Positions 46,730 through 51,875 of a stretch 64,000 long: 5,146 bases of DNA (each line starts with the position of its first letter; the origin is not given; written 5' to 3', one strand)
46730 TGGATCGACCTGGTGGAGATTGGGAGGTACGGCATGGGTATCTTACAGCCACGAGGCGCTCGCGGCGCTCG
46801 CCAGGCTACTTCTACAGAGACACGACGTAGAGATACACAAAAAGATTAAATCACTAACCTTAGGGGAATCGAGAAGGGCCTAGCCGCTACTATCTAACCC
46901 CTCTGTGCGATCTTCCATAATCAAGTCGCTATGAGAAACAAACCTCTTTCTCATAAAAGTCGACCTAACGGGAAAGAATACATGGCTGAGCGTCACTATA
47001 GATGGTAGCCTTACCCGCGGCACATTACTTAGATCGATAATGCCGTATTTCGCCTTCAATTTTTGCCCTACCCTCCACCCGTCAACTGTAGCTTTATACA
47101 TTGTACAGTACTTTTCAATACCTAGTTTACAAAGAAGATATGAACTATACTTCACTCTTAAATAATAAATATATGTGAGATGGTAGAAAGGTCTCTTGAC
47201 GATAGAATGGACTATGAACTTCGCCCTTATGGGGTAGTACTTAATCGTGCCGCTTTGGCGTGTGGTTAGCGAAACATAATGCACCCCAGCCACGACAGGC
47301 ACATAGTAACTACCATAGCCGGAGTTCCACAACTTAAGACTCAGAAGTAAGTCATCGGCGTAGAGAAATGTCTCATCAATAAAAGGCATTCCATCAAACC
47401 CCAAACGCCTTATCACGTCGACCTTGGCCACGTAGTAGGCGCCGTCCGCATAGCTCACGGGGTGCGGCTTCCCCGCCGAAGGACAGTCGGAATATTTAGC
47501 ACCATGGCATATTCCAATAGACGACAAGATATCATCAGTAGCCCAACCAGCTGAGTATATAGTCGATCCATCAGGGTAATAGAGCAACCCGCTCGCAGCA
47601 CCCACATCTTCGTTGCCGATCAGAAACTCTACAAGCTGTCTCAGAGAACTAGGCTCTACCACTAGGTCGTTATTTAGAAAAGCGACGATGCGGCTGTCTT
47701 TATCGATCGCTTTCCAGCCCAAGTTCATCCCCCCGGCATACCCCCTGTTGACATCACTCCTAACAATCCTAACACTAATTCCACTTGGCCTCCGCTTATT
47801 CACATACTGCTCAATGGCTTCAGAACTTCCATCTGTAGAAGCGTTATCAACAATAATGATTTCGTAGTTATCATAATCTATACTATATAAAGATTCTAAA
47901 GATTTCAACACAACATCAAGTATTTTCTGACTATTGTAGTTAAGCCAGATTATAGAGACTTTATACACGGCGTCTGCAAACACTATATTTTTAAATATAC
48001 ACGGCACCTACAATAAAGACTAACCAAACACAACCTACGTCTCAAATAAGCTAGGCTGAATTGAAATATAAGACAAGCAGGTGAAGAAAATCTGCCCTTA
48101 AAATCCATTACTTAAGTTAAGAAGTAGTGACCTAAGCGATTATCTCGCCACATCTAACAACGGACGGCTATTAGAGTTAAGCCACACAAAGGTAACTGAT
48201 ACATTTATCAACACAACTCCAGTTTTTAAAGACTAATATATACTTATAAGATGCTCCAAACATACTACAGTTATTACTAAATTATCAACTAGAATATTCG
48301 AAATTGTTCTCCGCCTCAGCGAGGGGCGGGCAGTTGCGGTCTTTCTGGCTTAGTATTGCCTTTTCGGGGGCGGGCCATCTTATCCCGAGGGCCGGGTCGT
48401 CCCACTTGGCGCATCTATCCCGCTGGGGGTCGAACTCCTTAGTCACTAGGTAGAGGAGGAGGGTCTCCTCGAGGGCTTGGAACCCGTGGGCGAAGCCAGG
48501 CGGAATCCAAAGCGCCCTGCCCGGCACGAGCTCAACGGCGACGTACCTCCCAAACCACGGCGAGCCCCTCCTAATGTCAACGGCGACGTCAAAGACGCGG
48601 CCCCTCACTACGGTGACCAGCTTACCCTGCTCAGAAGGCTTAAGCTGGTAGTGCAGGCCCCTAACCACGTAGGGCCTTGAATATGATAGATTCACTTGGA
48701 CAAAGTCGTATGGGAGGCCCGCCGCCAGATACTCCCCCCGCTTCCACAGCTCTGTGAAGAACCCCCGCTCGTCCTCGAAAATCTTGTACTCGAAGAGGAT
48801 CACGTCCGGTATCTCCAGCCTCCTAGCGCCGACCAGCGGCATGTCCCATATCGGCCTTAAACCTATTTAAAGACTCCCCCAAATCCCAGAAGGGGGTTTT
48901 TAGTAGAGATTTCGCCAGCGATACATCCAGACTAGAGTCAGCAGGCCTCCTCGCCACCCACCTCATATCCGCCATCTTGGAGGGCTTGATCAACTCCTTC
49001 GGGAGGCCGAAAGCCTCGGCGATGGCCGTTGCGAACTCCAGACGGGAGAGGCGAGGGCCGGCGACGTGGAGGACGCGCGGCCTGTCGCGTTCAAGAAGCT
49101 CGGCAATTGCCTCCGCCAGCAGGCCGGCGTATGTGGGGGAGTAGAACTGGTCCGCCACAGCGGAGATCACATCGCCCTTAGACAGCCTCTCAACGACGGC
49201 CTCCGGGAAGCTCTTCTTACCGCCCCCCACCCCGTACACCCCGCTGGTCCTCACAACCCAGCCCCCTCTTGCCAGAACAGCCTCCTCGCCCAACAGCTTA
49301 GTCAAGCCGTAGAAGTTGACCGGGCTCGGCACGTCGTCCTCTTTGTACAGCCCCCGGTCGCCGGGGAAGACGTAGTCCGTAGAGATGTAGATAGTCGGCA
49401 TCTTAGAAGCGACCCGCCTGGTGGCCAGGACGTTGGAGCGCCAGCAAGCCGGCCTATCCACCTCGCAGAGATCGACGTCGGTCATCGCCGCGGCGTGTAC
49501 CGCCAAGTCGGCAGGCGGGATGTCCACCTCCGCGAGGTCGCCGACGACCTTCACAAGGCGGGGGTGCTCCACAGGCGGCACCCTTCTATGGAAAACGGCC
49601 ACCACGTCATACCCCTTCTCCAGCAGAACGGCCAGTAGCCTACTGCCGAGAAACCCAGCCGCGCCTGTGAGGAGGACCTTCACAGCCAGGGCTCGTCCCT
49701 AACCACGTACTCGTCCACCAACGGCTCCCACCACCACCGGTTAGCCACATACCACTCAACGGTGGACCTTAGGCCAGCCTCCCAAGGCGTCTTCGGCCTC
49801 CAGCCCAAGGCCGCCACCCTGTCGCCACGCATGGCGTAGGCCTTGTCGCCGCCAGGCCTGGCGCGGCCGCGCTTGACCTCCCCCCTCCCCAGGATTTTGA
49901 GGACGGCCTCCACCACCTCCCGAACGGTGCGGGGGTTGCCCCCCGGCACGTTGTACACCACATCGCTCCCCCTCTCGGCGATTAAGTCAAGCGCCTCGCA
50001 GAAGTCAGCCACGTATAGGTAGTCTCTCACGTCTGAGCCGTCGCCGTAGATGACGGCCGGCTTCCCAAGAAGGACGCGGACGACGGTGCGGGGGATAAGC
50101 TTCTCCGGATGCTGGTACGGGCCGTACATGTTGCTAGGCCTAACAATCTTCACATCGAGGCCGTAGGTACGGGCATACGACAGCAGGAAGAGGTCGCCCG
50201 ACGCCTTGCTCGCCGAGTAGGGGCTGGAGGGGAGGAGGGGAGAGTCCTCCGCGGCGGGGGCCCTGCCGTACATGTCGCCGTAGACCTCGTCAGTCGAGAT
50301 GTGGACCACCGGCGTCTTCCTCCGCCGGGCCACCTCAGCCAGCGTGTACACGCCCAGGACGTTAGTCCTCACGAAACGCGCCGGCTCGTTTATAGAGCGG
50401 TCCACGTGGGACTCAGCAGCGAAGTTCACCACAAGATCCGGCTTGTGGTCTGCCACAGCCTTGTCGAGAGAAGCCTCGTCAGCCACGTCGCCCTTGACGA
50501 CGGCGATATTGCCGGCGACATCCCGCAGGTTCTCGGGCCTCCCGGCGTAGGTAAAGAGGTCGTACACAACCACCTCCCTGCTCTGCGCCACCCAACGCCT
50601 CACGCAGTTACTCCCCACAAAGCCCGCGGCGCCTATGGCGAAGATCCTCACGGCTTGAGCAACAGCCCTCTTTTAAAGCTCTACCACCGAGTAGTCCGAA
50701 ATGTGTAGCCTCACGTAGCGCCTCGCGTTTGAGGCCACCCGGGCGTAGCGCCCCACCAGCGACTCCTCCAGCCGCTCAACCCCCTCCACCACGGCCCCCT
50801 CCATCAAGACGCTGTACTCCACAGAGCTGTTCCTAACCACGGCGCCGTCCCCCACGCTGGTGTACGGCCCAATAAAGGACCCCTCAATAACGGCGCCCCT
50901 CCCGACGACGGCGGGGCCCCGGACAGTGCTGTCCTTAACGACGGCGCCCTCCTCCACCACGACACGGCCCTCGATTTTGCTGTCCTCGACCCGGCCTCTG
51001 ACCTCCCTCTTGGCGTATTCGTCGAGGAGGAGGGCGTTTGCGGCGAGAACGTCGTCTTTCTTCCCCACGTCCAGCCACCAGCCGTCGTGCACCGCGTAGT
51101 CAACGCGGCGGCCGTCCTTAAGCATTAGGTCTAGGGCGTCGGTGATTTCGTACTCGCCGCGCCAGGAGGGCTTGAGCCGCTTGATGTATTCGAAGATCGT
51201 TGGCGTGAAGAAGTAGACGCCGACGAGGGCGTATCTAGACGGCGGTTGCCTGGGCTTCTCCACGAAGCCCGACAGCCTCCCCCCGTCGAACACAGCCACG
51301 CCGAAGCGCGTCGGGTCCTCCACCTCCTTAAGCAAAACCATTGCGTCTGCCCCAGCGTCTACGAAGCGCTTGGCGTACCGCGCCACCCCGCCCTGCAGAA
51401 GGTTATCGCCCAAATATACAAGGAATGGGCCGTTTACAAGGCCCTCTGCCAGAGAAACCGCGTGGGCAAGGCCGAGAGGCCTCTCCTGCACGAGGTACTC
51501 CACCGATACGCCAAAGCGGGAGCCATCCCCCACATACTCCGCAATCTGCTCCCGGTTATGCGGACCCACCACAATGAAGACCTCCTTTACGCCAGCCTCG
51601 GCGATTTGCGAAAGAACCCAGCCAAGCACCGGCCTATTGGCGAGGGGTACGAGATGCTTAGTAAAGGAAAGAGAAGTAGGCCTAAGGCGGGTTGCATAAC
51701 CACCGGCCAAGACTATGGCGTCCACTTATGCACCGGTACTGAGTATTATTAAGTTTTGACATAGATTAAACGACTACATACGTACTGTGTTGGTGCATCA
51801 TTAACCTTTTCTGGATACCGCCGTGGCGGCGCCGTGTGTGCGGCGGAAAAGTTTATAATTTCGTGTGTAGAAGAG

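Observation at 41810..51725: Mosaic surface-glycan locus: native GC-rich GT4 gene followed by an AT-rich two-gene cassette, a duplicated GT4 3' fragment, an AT-rich GT2 gene and rmlCDBA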

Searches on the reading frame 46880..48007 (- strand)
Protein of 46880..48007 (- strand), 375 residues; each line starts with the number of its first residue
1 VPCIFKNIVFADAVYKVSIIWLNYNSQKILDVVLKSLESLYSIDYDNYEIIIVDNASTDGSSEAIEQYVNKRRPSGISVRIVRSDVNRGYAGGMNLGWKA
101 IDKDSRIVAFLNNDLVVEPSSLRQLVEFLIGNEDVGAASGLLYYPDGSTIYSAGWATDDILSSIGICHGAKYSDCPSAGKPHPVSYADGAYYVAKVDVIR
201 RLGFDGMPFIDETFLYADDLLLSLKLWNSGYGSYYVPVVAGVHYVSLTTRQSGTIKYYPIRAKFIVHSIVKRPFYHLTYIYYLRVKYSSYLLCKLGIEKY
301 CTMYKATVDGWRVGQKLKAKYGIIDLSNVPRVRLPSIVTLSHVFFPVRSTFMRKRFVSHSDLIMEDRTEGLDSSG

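Call 6: search_protein_families(library=pfam, proteins=[window:46880-48007:-], max_evalue=0.01)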
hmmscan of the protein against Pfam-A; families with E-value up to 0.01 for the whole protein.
window:46880-48007:- (375 aa): 3 families
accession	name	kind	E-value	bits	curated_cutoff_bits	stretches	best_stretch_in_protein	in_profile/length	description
PF00535.33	Glycos_transf_2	-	8.5e-25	88.1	23.3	1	18-153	1-127/168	Glycosyl transferase family 2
PF13641.12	Glyco_tranf_2_3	-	3e-09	37.7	27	1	27-248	13-209/230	Glycosyltransferase like family 2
PF13632.12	Glyco_trans_2_3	-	2.1e-06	28.1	27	1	107-245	1-124/198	Glycosyl transferase family group 2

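Call 30: find_homologous_proteins(query=window:46880-48007:-, max_evalue=1e-20)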
Query window:46880-48007:- (375 aa): 162 proteins with E <= 1e-20 among 4203 candidates; the best 120 are listed.
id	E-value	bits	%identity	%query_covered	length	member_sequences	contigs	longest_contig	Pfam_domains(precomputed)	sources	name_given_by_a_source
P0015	6.8e-208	708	99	85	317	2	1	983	PF13632.13,PF13641.13,PF00535.33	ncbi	ncbi:MAG: glycosyltransferase, partial [Infirmifilum sp.]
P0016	1.2e-146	507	58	93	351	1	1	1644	PF13632.13,PF13641.13,PF00535.33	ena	-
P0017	5.4e-143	495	57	93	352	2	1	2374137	PF13632.13,PF00535.33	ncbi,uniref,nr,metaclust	ncbi:glycosyltransferase [Vulcanisaeta distributa]|uniref:Glycosyl transferase family 2 n=1 Tax=Vulc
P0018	2.7e-141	489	62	94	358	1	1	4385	PF13632.13,PF00535.33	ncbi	ncbi:MAG: glycosyltransferase [Infirmifilum sp.]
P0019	3.9e-141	489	57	93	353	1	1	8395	PF13632.13,PF13641.13,PF00535.33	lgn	-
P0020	5.4e-141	488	60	93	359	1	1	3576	PF13632.13,PF13641.13,PF00535.33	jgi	jgi:GT2 family glycosyltransferase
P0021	1.8e-136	473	56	94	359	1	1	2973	PF13641.13,PF00535.33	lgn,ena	-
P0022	1.7e-134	467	57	93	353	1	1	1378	PF00535.33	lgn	-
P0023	4.2e-132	459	54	90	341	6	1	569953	PF13632.13,PF13641.13,PF00535.33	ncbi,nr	ncbi:glycosyl transferase [Vulcanisaeta souniana JCM 11219]|nr:glycosyl transferase [Vulcanisaeta so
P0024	2.1e-129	450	55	94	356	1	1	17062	PF13641.13,PF00535.33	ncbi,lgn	ncbi:MAG: glycosyltransferase family 2 protein [Pyrobaculum sp.]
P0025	2.5e-128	447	53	93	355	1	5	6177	PF13632.13,PF00535.33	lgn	-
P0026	1.7e-122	427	50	93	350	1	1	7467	PF13641.13,PF00535.33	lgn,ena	-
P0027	4.2e-114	400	49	93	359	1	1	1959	PF13641.13,PF00535.33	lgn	-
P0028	1.2e-104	369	49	89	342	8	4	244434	PF13632.13,PF13641.13,PF00535.33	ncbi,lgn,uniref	ncbi:glycosyltransferase family 2 protein [Pyrobaculum sp.]|uniref:glycosyltransferase family 2 prot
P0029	1.7e-100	355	46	94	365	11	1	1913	PF00535.33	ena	-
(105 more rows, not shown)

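Call 31: find_encoding_contigs(protein=P0018, flank=6000, max_places=3)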
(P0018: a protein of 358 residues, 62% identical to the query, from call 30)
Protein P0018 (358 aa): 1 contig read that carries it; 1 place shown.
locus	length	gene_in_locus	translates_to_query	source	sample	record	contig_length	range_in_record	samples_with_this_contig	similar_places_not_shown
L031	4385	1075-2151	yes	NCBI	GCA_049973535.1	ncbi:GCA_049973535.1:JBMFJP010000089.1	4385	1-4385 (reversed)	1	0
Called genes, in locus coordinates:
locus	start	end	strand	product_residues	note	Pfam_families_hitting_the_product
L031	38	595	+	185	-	PF00908:dTDP_sugar_isom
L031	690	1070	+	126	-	-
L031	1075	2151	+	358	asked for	PF00535:Glycos_transf_2, PF13632:Glyco_trans_2_3 (weak)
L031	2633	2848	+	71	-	-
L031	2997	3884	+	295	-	PF00535:Glycos_transf_2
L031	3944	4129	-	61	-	-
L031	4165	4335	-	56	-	-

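Call 32: find_encoding_contigs(protein=P0017, flank=8000, max_places=3)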
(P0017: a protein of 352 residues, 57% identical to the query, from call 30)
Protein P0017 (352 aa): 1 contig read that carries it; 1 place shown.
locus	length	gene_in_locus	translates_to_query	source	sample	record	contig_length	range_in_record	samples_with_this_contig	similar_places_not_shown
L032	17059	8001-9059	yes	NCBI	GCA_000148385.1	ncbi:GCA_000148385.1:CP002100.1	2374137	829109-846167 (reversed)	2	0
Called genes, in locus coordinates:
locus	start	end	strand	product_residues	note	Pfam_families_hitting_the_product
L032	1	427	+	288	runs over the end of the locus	PF12804:NTP_transf_3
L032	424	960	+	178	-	PF02348:CTP_transf_3 (weak), PF12804:NTP_transf_3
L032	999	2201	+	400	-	-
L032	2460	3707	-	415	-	PF00534:Glycos_transf_1, PF13692:Glyco_trans_1_4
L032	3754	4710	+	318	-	PF00535:Glycos_transf_2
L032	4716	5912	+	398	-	PF00534:Glycos_transf_1, PF13692:Glyco_trans_1_4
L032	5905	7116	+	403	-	PF13692:Glyco_trans_1_4 (faint), PF00534:Glycos_transf_1 (weak)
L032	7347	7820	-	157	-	-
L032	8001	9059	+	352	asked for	PF00535:Glycos_transf_2, PF13632:Glyco_trans_2_3 (weak)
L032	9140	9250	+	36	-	-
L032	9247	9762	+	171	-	PF05942:PaREP1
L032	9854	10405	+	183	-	PF05942:PaREP1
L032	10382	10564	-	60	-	-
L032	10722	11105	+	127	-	-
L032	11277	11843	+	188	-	-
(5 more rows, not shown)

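Call 51: search_protein_families(library=ncbifam, proteins=[window:46880-48007:-], max_evalue=1)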
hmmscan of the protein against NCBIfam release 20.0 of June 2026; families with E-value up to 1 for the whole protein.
window:46880-48007:- (375 aa): 25 families
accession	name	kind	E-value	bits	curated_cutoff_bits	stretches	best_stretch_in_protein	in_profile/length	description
TIGR03965.1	mycofact_glyco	equivalog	4.6e-12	45.5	280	1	16-241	75-278/467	mycofactocin biosynthesis glycosyltransferase MftF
TIGR03937.1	PgaC_IcaA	equivalog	1.1e-11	44.3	422.3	1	13-140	43-161/407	poly-beta-1,6-N-acetyl-D-glucosamine synthase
NF047683.1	TeichurnBiosyTuaG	equivalog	5.2e-11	42.7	400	1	16-132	7-114/252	teichuronic acid biosynthesis protein TuaG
NF038302.1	EPS_HpsE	equivalog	7.5e-11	41.6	300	1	17-140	3-122/307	hormogonium polysaccharide biosynthesis glycosyltransferase HpsE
NF007482.0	PRK10073.1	equivalog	2.7e-10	39.8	423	1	15-146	6-128/334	glycosyltransferase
NF053739.1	GlytfEpsEBac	equivalog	5.6e-10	38.6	450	1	16-130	2-108/265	glycosyltransferase EpsE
NF041875.1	EPS_EpsD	equivalog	1e-06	28.4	370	1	17-125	1-100/325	exopolysaccharide biosynthesis glycosyltransferase EpsD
NF050050.1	ProtGlycPglI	equivalog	5.7e-06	25.9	500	1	16-127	3-106/306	GalNAc(5)-diNAcBac-PP-undecaprenol beta-1,3-glucosyltransferase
NF007986.1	PRK10714.1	equivalog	8.2e-06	25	529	1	12-128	3-114/316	undecaprenyl-phosphate 4-deoxy-4-formamido-L-arabinose transferase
NF038299.1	EPS_HpsN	equivalog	1.1e-05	24.6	425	1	16-142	2-119/317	hormogonium polysaccharide biosynthesis glycosyltransferase HpsN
NF041394.1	GtaseAglG_Halo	equivalog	2.2e-05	23.9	440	1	16-139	2-116/304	glucosyl-dolichyl phosphate glucuronosyltransferase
TIGR04017.1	WcaA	equivalog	0.00019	21.1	495.75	1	17-91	7-74/279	colanic acid biosynthesis glycosyltransferase WcaA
NF007453.0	PRK10018.1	equivalog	0.00021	21.1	382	1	17-91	8-75/280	colanic acid biosynthesis glycosyltransferase WcaA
TIGR03469.1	HpnB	hypoth_equivalog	0.00042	19.4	379.25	1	31-127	57-158/386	hopene-associated glycosyltransferase HpnB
NF047588.1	GlcsyltransPgfSStrep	equivalog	0.00045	19.5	500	1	16-128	2-109/308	glycosyltransferase PgfS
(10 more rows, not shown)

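Call 83: find_related_loci(query=window:46880-48007:-, collection=viral_contigs, flank=5000)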
Query window:46880-48007:- (375 aa) in viral_contigs; peptide patterns used: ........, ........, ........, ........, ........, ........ (x = any residue, [..] = any of these).
4 stretches matched a pattern, but none encodes a relative of the query by tblastn (E <= 1e-3).

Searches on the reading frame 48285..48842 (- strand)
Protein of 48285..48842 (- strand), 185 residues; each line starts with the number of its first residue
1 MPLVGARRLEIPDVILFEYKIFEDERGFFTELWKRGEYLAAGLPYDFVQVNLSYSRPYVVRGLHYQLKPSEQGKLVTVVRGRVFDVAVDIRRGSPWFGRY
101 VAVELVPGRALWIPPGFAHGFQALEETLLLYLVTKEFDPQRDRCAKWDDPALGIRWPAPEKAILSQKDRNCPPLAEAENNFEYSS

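Call 6: search_protein_families(library=pfam, proteins=[window:48285-48842:-], max_evalue=0.01)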
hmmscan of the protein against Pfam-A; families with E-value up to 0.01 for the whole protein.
window:48285-48842:- (185 aa): 2 families
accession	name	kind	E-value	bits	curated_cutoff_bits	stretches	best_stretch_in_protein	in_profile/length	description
PF00908.23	dTDP_sugar_isom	-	1.1e-61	207.9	27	1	9-176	2-168/168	dTDP-4-dehydrorhamnose 3,5-epimerase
PF14667.12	Polysacc_synt_C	-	0.0078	16.8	28.7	0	23-130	2-94/111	Polysaccharide biosynthesis C-terminal domain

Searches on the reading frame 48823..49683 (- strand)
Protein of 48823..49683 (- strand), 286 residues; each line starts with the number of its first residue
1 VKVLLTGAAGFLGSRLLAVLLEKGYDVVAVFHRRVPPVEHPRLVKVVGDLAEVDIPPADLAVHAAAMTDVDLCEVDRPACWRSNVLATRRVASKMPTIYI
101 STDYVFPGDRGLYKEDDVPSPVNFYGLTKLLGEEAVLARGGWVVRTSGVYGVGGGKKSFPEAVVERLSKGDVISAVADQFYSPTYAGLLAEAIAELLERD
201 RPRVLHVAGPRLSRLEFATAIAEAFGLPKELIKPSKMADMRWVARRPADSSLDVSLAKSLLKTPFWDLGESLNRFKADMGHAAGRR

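Call 6: search_protein_families(library=pfam, proteins=[window:48823-49683:-], max_evalue=0.01)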
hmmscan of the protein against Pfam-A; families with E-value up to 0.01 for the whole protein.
window:48823-49683:- (286 aa): 6 families
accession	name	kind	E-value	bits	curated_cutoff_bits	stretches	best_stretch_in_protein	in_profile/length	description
PF04321.23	RmlD_sub_bind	-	6.4e-55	186.7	27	1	1-272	1-278/287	RmlD substrate binding domain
PF01370.27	Epimerase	-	1.1e-16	61.4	20.9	1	3-198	1-226/240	NAD dependent epimerase/dehydratase family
PF02719.21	Polysacc_synt_2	-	2.4e-07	30.7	20.2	1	59-138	79-151/293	Polysaccharide biosynthesis protein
PF07993.18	NAD_binding_4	-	1e-05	25.2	20.1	0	5-28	1-24/258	Male sterility protein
PF16363.11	GDP_Man_Dehyd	-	2.1e-05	24.6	27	1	4-34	1-31/332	GDP-mannose 4,6 dehydratase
PF01073.25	3Beta_HSD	-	0.0024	17.4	22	0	5-192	2-224/280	3-beta hydroxysteroid dehydrogenase/isomerase family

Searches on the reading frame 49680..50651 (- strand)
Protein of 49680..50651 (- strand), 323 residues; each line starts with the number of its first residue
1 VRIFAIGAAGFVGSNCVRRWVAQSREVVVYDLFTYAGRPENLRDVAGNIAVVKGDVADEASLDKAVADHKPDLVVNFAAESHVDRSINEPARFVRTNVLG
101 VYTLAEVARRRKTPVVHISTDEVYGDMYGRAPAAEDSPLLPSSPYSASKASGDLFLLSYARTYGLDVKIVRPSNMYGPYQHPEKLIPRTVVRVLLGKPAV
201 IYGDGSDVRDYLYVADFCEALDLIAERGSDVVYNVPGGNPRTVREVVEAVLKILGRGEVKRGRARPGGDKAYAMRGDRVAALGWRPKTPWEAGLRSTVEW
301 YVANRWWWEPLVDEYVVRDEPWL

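Call 6: search_protein_families(library=pfam, proteins=[window:49680-50651:-], max_evalue=0.01)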
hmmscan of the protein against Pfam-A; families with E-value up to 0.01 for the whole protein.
window:49680-50651:- (323 aa): 8 families
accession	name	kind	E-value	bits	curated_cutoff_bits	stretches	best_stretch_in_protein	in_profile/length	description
PF16363.11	GDP_Man_Dehyd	-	1.2e-64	219.3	27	1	7-295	4-330/332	GDP-mannose 4,6 dehydratase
PF01370.27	Epimerase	-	5.1e-62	209.8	20.9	1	6-235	4-239/240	NAD dependent epimerase/dehydratase family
PF04321.23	RmlD_sub_bind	-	2.4e-22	79.8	27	1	1-180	1-156/287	RmlD substrate binding domain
PF01073.25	3Beta_HSD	-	9.3e-13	48.3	22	1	6-219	3-223/280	3-beta hydroxysteroid dehydrogenase/isomerase family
PF07993.18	NAD_binding_4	-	1.1e-11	44.8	20.1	1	41-182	54-211/258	Male sterility protein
PF02719.21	Polysacc_synt_2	-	2.1e-11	44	20.2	1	6-122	4-130/293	Polysaccharide biosynthesis protein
PF13460.12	NAD_binding_10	-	3.3e-07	30.8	27.2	1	7-175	1-146/184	NAD(P)H-binding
PF00106.31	adh_short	-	0.0029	17.5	26.6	0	4-164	4-168/195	short chain dehydrogenase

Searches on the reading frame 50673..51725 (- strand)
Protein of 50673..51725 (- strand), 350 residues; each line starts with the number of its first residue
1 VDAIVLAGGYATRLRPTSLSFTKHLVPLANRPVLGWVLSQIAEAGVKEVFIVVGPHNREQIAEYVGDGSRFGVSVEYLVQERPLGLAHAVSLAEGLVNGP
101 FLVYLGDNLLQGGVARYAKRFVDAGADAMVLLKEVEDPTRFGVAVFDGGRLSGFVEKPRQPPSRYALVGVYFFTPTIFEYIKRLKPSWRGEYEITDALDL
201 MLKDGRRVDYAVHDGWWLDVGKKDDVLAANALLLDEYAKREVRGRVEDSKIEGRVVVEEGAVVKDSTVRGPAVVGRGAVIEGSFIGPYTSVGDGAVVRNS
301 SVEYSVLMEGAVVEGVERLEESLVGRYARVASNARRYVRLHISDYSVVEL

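Call 6: search_protein_families(library=pfam, proteins=[window:50673-51725:-], max_evalue=0.01)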
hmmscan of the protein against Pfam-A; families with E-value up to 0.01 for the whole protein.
window:50673-51725:- (350 aa): 6 families
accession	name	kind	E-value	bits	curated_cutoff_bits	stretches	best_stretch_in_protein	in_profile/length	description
PF00483.29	NTP_transferase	-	3.8e-54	184.3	21.2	1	3-235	2-244/245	Nucleotidyl transferase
PF12804.13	NTP_transf_3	-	5.4e-10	40.1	27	1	3-131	1-121/160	MobA-like NTP transferase domain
PF25084.1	LbH_EIF2B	-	4.7e-05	23.8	54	1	252-309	25-82/105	EIF2B subunit epsilon LbH domain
PF24894.1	Hexapep_GlmU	-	6.1e-05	23.5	23.3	0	290-335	20-65/104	GlmU-like, C-terminal hexapeptide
PF00132.30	Hexapep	-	0.00058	19.9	27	0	272-302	2-33/36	Bacterial transferase hexapeptide (six repeats)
PF07959.18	Fucose_pyrophosphorylase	-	0.0065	15.9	34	0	243-302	284-346/418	Fucose pyrophosphorylase domain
